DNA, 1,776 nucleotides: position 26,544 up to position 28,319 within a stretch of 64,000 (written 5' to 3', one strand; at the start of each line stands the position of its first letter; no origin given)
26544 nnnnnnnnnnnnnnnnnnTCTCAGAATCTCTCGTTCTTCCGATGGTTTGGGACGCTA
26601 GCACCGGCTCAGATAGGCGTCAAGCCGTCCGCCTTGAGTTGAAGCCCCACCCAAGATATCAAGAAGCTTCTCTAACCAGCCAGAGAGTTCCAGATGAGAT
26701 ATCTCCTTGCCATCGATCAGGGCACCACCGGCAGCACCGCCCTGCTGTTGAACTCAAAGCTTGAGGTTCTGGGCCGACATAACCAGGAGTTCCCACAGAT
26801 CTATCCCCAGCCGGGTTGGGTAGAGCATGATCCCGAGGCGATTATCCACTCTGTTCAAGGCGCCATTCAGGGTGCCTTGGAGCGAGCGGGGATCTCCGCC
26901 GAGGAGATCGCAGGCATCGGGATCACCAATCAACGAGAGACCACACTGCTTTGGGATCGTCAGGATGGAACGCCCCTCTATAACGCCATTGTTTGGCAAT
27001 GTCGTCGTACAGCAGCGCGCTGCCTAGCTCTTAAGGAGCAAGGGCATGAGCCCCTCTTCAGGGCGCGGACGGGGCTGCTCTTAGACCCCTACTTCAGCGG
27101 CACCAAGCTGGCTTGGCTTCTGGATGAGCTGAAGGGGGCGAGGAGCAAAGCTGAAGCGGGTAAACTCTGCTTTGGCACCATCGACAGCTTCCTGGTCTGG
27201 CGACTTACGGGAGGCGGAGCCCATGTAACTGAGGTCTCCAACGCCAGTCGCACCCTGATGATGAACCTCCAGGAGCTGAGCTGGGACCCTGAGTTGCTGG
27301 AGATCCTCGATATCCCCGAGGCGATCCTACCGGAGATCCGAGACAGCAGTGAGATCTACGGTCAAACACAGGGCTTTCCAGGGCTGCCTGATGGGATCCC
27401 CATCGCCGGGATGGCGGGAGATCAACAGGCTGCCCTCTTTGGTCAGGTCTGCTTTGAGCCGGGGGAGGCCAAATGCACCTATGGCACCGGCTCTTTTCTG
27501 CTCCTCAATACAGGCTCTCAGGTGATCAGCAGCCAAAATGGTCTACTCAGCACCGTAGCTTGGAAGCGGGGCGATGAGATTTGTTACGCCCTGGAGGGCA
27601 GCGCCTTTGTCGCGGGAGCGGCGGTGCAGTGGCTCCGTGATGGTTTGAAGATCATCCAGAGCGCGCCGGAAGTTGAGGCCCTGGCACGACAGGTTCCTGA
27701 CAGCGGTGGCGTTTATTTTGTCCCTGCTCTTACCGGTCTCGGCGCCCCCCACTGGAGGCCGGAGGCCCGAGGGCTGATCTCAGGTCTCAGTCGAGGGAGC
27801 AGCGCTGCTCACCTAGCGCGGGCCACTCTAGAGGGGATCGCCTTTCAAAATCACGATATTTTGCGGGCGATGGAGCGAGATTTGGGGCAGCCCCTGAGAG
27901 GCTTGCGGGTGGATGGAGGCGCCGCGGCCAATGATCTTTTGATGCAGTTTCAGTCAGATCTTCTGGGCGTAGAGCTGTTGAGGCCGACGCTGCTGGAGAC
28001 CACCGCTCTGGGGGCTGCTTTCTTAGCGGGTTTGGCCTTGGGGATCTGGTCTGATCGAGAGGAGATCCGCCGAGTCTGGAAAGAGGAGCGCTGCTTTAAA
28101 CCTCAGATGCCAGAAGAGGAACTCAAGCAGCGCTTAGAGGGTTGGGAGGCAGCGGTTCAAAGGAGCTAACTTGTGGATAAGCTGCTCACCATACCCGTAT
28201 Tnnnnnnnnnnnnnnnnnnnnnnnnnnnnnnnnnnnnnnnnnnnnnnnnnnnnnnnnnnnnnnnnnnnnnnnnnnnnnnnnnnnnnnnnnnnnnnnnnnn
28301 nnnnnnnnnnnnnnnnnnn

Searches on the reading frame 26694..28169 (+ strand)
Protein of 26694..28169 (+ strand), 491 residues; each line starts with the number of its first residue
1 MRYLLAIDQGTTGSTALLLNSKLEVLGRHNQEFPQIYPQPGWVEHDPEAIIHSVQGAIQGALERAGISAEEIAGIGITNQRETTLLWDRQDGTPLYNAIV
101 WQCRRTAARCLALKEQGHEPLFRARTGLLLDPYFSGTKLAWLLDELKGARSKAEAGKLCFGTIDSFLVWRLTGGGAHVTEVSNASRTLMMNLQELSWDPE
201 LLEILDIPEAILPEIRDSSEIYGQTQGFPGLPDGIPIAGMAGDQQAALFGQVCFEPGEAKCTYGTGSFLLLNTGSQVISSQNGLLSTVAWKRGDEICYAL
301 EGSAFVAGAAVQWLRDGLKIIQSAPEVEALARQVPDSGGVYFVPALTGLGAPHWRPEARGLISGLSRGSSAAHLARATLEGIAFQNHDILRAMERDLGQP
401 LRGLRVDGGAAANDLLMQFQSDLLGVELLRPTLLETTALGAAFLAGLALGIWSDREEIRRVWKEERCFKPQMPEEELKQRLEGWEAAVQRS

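Call 53: search_protein_families(library=pfam, proteins=[window:26694-28169:+], max_evalue=0.00001)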
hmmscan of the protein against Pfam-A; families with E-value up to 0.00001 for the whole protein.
window:26694-28169:+ (491 aa): 2 families
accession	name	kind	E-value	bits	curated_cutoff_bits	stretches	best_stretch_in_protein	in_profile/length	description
PF00370.27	FGGY_N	-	1.3e-80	271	28.8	1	3-250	1-245/245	FGGY family of carbohydrate kinases, N-terminal domain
PF02782.22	FGGY_C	-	7.1e-42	143.9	27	1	259-448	1-197/198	FGGY family of carbohydrate kinases, C-terminal domain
